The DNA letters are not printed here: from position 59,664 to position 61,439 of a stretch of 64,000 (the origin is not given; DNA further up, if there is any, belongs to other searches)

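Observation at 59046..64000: Group-4-hydrogenase-like (Ehr/Hyf-like) membrane complex whose catalytic subunit lacks the NiFe-binding cysteines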

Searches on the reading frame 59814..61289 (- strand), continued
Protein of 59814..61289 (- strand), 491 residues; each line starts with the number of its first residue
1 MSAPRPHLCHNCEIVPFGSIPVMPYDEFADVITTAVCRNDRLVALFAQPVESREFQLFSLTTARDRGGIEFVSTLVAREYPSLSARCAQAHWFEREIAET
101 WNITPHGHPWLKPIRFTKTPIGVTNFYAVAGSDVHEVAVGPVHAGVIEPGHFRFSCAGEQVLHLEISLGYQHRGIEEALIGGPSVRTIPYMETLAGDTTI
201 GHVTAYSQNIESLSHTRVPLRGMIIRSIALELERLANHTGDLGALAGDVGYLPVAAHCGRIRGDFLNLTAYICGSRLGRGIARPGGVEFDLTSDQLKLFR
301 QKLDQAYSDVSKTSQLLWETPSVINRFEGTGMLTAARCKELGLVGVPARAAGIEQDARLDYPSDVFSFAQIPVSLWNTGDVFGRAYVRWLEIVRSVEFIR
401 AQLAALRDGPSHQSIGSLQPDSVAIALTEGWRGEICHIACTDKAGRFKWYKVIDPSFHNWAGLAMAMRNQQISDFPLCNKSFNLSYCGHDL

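Call 11: find_related_loci(query=window:59814-61289:-, collection=genome_contigs, flank=10000)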
Query window:59814-61289:- (491 aa) in genome_contigs; peptide patterns used: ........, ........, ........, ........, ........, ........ (x = any residue, [..] = any of these).
256 stretches matched a pattern; 201 encode a relative of the query (tblastn E <= 1e-3); the best 80 are kept; 80 distinct loci.
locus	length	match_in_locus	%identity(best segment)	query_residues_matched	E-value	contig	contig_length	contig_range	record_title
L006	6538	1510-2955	72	9-491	0e+0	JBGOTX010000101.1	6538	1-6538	MAG: Candidatus Zixiibacteriota bacterium isolate OBJ_0618_7090110_152 k141_5292140_length_6538_cov_67.8713, whole genom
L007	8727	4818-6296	60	15-491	0e+0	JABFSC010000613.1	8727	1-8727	MAG: Deltaproteobacteria bacterium isolate S-RSF-IL-11 seq_2512, whole genome shotgun sequence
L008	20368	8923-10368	60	20-491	0e+0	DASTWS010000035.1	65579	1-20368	MAG TPA_asm: Verrucomicrobiia bacterium isolate SMAG_U2394 k141_1371001, whole genome shotgun sequence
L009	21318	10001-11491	60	11-491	0e+0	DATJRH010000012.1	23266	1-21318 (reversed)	MAG TPA_asm: Candidatus Aquilonibacter sp. isolate SMAG_U14962 k141_3567505, whole genome shotgun sequence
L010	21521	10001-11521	59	1-491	0e+0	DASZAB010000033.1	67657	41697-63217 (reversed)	MAG TPA_asm: Verrucomicrobiia bacterium isolate SMAG_U6377 k141_870570, whole genome shotgun sequence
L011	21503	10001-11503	58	7-491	0e+0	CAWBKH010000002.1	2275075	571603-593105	MAG: uncultured Verrucomicrobiae bacterium isolate MFD03044.bin.1.108 genome assembly, contig: contig_20741, whole genom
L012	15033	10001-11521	59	1-491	0e+0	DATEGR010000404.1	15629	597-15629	MAG TPA_asm: Verrucomicrobiia bacterium isolate SMAG_U8790 k141_888937, whole genome shotgun sequence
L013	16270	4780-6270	59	11-491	0e+0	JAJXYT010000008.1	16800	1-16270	MAG: bacterium isolate BP7.bin11 NODE_5148_length_16800_cov_1.623163, whole genome shotgun sequence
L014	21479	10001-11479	59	10-491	0e+0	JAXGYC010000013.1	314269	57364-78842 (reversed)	MAG: Sedimentisphaerales bacterium isolate AnMBR.bin504 bin504_13, whole genome shotgun sequence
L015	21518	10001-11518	58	1-491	0e+0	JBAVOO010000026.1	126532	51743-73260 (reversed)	MAG: Verrucomicrobiia bacterium isolate MFD03092_ilm_asm_bin27 k127_156552, whole genome shotgun sequence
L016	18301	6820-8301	59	6-491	0e+0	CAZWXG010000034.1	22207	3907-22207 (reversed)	MAG TPA_asm: uncultured Acidobacteriota bacterium isolate SRP192927_co7_510 genome assembly, contig: NODE_4060_length_22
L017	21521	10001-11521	58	1-491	0e+0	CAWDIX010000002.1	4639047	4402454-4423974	MAG: uncultured Verrucomicrobiae bacterium isolate MFD06435.bin.2.9 genome assembly, contig: contig_20627, whole genome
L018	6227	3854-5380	58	11-491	0e+0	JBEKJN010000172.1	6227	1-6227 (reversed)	MAG: Verrucomicrobiota bacterium isolate SPRUCE 324 SPRUCE_324_172, whole genome shotgun sequence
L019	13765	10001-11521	58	1-491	0e+0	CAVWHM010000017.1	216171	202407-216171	MAG: uncultured Verrucomicrobiae bacterium isolate MFD01476.bin.2.105 genome assembly, contig: contig_16759, whole genom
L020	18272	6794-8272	58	10-491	0e+0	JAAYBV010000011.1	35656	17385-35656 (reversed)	MAG: Phycisphaerae bacterium isolate AS06rmzACSIP_359 23324_AS06, whole genome shotgun sequence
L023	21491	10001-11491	57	11-491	0e+0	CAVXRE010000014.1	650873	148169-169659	MAG: uncultured Verrucomicrobiae bacterium isolate MFD01223.bin.1.112 genome assembly, contig: contig_7520, whole genome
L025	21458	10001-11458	59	21-491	0e+0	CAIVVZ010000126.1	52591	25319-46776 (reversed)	MAG: uncultured Desulfobacteraceae bacterium isolate AlinenLipids_bin-9448 genome assembly, contig: bin-9448:126/658, wh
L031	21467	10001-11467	57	19-491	0e+0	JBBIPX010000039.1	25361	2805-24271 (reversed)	MAG: Desulfobacteraceae bacterium isolate QH1S170213_bin_312 NODE_2154_length_25361_cov_7.874536, whole genome shotgun s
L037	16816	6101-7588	57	11-491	0e+0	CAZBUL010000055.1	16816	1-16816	MAG TPA_asm: uncultured Desulfobacterales bacterium isolate binchicken_co309_126 genome assembly, contig: NODE_2138_leng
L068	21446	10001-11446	54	11-491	2e-166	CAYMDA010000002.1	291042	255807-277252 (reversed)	MAG TPA_asm: uncultured Verrucomicrobiota bacterium isolate SRP268622_co1_279 genome assembly, contig: NODE_15_length_29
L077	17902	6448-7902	53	8-491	5e-165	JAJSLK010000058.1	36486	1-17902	MAG: Candidatus Methylacidiphilales bacterium isolate SRB-18 k141_1348907, whole genome shotgun sequence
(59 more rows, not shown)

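Call 24: search_protein_families(library=ncbifam, proteins=[L002:4170-4874:+, L002:4880-6856:+, L002:6853-7767:+], max_evalue=0.001)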
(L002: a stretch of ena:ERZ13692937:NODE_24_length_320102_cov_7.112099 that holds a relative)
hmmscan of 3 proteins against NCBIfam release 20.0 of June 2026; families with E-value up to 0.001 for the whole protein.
L002:4170-4874:+ (234 aa): 11 families
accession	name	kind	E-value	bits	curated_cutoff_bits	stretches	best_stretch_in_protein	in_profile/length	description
TIGR00848.1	fruA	subfamily_domain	1.9e-17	63.3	103.5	1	86-202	11-128/129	fructose PTS transporter subunit IIA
TIGR01419.1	nitro_reg_IIA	equivalog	3.8e-15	56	138.7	1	75-213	4-140/145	PTS IIA-like nitrogen regulatory protein PtsN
TIGR01764.1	excise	domain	8.9e-15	54.8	28.8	1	2-49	1-48/49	excisionase family DNA-binding protein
NF047737.1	antiphage_MADS1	equivalog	1.1e-14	54.3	80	1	3-47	4-48/49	methylation-associated defense system helix-turn-helix domain-containing protein MAD1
NF008145.0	PRK10896.1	equivalog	4.4e-14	52.5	221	1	104-211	41-148/161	PTS IIA-like nitrogen regulatory protein PtsN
NF007389.0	PRK09913.1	equivalog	9.5e-13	48.3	151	1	81-216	8-142/148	PTS fructose transporter subunit IIA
NF007293.0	PRK09765.1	equivalog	3.9e-07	29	763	1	111-222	44-155/639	PTS 2-O-a-mannosyl-D-glycerate transporter subunit IIABC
NF008319.0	PRK11109.1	equivalog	1.9e-06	27.5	302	1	85-213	12-136/376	fused PTS fructose transporter subunit IIA/HPr protein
NF010351.0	PRK13779.1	equivalog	0.00022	20.2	766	1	89-198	16-121/503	bifunctional PTS system fructose-specific transporter subunit IIA/HPr protein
NF033787.1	HTH_BldC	subfamily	0.00028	20.6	77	1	3-31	3-31/49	BldC family transcriptional regulator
NF046037.1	carphisopro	domain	0.0003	20.9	38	0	5-33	11-39/54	carph-isopro domain-containing protein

L002:4880-6856:+ (658 aa): 73 families (the best 25 are shown)
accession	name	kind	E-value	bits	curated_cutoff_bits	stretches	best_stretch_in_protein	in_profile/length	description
NF005086.0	PRK06521.1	equivalog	4.5e-176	587.2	667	1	3-654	7-665/669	hydrogenase 4 subunit B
NF006418.0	PRK08667.1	equivalog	9.1e-122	407.7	794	1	3-653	4-637/644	hydrogenase membrane subunit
NF005958.0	PRK08042.1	equivalog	2.5e-82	277.6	727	1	14-589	18-569/608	formate hydrogenlyase subunit 3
NF009310.0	PRK12668.1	equivalog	6e-60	203.6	564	1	72-547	64-479/584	Na(+)/H(+) antiporter subunit D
NF009287.0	PRK12647.1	equivalog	2.5e-59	201.6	937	1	4-543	3-528/773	putative monovalent cation/H+ antiporter subunit A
NF006240.0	PRK08376.1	subfamily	2.4e-58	198.3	662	1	73-485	87-492/521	putative monovalent cation/H+ antiporter subunit D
NF009288.0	PRK12648.1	equivalog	2e-57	195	1104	1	4-536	3-526/954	monovalent cation/H+ antiporter subunit A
NF006419.0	PRK08668.1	equivalog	2.6e-56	191.6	617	1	7-655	7-611/613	NADH dehydrogenase subunit M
TIGR01972.1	NDH_I_M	subfamily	8.6e-55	186.3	263.8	1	61-427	62-419/486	NADH-quinone oxidoreductase subunit M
TIGR00940.1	2a6301s01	subfamily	7.6e-53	180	920.45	1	6-496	3-501/793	monovalent cation:proton antiporter subunit A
NF005097.0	PRK06525.1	equivalog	9.5e-53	179.6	430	1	6-480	7-470/480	hydrogenase 4 subunit D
NF009286.0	PRK12646.1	equivalog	1.5e-51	175.8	1063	1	6-496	11-500/800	DUF4040 family protein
NF005044.0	PRK06458.1-4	equivalog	1.9e-51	175.5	610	1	74-483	72-477/531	hydrogenase 4 subunit F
NF009285.0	PRK12645.1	equivalog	8.6e-51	173.1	1028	1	1-496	1-500/804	Na+/H+ antiporter subunit A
NF005141.0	PRK06590.1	equivalog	1.6e-47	162.8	556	1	6-655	7-608/615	NADH-quinone oxidoreductase subunit L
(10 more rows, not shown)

L002:6853-7767:+ (304 aa): 5 families
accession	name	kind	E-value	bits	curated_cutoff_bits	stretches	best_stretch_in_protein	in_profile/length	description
NF004741.0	PRK06076.1-2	equivalog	8.6e-13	48.2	305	1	40-238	66-263/337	NADH-quinone oxidoreductase subunit NuoH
NF004740.0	PRK06076.1-1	equivalog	4e-08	33.2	399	1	40-265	57-279/325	NADH-quinone oxidoreductase subunit NuoH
NF004744.0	PRK06076.1-5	equivalog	1.8e-07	30.7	542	1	40-239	73-272/372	NADH-quinone oxidoreductase subunit NuoH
NF004742.0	PRK06076.1-3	equivalog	1.9e-06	27.3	531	1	38-165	65-193/356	NADH-quinone oxidoreductase subunit NuoH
NF004745.0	PRK06076.1-6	equivalog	2.7e-06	26.9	450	1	40-210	58-233/341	NADH-quinone oxidoreductase subunit NuoH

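Call 25: search_protein_families(library=pfam, proteins=[L002:4170-4874:+, L002:4880-6856:+, L002:6853-7767:+], max_evalue=0.001)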
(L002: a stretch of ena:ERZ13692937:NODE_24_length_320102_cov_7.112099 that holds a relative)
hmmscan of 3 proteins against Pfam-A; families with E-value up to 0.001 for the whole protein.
L002:4170-4874:+ (234 aa): 3 families
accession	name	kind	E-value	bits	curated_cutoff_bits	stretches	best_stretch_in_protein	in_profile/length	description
PF00359.27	PTS_EIIA_2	-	2.1e-22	80.1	27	1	83-218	9-143/144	Phosphoenolpyruvate-dependent sugar phosphotransferase system, EIIA 2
PF12728.13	HTH_17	-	2.7e-15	56.8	27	1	3-51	2-50/51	Helix-turn-helix domain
PF13384.12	HTH_23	-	0.00021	21.5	24.6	1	3-23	18-38/50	Homeodomain-like domain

L002:4880-6856:+ (658 aa): 2 families
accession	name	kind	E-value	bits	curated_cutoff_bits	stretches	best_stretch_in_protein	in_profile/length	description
PF00361.26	Proton_antipo_M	-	3.8e-50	171.2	21.5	1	129-409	1-277/294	NADH:quinone oxidoreductase/Mrp antiporter, TM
PF00662.26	Proton_antipo_N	-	3.1e-06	27.4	24.5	1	69-104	10-45/51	NADH-Ubiquinone oxidoreductase (complex I), chain 5 N-terminus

L002:6853-7767:+ (304 aa): 1 family
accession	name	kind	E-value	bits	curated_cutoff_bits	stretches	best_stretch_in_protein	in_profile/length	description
PF00146.26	NADHdh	-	1.6e-30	106.9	27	1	12-301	9-295/298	NADH dehydrogenase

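Call 38: predict_structure(alignment_id=A1)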
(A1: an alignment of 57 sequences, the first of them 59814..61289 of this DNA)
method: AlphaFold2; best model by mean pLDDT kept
length: 491 residues; sequences in the alignment: 57
mean_pLDDT: 78.3   pTM: 0.84
mean pLDDT of the five models: 78.3, 72.6, 70.7, 69.6, 68.7
residues with pLDDT >= 90: 154; 70-90: 221; 50-70: 68; < 50: 48
segments of 3 or more residues with pLDDT < 50: 117-134, 136-149, 478-491
pLDDT, mean of each block of 10 residues (from residue 1): 79 95 96 92 91 89 90 94 88 84 81 49 36 45 37 60 60 75 81 66 90 94 90 86 71 74 86 70 83 90 95 85 76 86 84 82 79 70 82 91 90 94 92 87 95 78 74 53 28 24
secondary structure, 60 per line:
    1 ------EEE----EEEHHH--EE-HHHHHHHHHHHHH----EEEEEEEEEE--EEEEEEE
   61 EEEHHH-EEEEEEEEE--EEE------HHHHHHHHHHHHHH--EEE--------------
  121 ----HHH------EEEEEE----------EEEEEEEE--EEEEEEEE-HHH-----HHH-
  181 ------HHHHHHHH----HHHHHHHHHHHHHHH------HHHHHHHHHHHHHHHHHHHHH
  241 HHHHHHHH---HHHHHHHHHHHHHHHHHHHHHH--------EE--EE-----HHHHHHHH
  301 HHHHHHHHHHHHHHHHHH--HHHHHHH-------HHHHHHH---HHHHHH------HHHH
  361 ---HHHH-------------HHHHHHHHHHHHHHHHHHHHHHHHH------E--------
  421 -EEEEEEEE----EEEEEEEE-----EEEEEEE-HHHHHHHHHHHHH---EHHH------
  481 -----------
elements in order: E7-9 E14-16 H25-37 E42-51 E54-63 E68-76 E79-81 H88-101 E104-106 E134-139 E150-157 E160-167 H187-194 H199-213 H220-248 H252-273 H293-318 H321-327 H335-341 H345-350 H357-360 H364-367 H381-405 E422-429 E434-441 E447-453 H455-467

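Call 44: fold_search(model_id=the predicted structure, library=pdb)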
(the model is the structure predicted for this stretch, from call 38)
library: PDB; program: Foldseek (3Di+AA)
matches with E <= 10: 515; with E <= 0.001: 222
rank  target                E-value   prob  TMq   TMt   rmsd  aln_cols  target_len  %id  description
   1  7z0s_E                1.2e-26  1.00  0.80  0.75   4.4       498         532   24  Structure of the Escherichia coli formate hydrogenlyase complex (anaerobic preparation, without formate dehydrogenase  (released 2022-09-28)
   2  7z7t_C                1.8e-21  1.00  0.79  0.67   6.2       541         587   20  Complex I from E. coli, LMNG-purified, under Turnover at pH 6, Open state (released 2022-09-21)
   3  7p7j_C                2.2e-21  1.00  0.80  0.68   6.5       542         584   19  Complex I from E. coli, DDM/LMNG-purified, with DQ, Open state (released 2022-09-21)
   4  7p7l_C                3.6e-21  1.00  0.79  0.67   6.2       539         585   20  Complex I from E. coli, DDM/LMNG-purified, with NADH and FMN, Open state (released 2022-09-21)
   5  7p63_C                4.6e-21  1.00  0.79  0.67   6.2       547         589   20  Complex I from E. coli, DDM/LMNG-purified, under Turnover at pH 6, Closed state (released 2022-09-21)
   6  7z7r_C                5.3e-21  1.00  0.81  0.68   4.8       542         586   20  Complex I from E. coli, LMNG-purified, Apo, Open-ready state (released 2022-09-21)
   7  7p64_C                1.2e-20  1.00  0.80  0.67   6.2       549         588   19  Complex I from E. coli, DDM/LMNG-purified, under Turnover at pH 6, Open state (released 2022-09-21)
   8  7zci_C                1.2e-20  1.00  0.76  0.65   6.2       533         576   19  Complex I from E. coli, LMNG-purified, under Turnover at pH 6, Resting state (released 2022-09-21)
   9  7z7v_C                1.7e-20  1.00  0.79  0.67   5.8       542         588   20  Complex I from E. coli, LMNG-purified, under Turnover at pH 6, Open-ready state (released 2022-09-21)
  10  7z84_C                1.9e-20  1.00  0.77  0.66   5.1       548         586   20  Complex I from E. coli, DDM/LMNG-purified, under Turnover at pH 8, Open-ready state (released 2022-09-21)
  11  9q8i_C                2.0e-20  1.00  0.78  0.66   5.2       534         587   20  Cryo-EM structure of E. coli complex I variant V96P/N142M (NuoE) (released 2025-11-05)
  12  7nyr_D                3.6e-20  1.00  0.79  0.66   5.7       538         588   21  Respiratory complex I from Escherichia coli - conformation 1 (released 2021-08-25)
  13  7q5y_B                7.0e-20  1.00  0.82  0.70   7.4       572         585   18  Structure of NADH:ubichinon oxidoreductase (complex I) of the hyperthermophilic eubacterium Aquifex aeolicus (released 2022-11-16)
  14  7p7k_C                7.3e-20  1.00  0.78  0.68   6.5       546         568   18  Complex I from E. coli, DDM/LMNG-purified, with DQ, Resting state (released 2022-09-21)
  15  7nz1_D                1.4e-19  1.00  0.76  0.66   5.5       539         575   20  Respiratory complex I from Escherichia coli - focused refinement of cytoplasmic arm (released 2021-08-18)
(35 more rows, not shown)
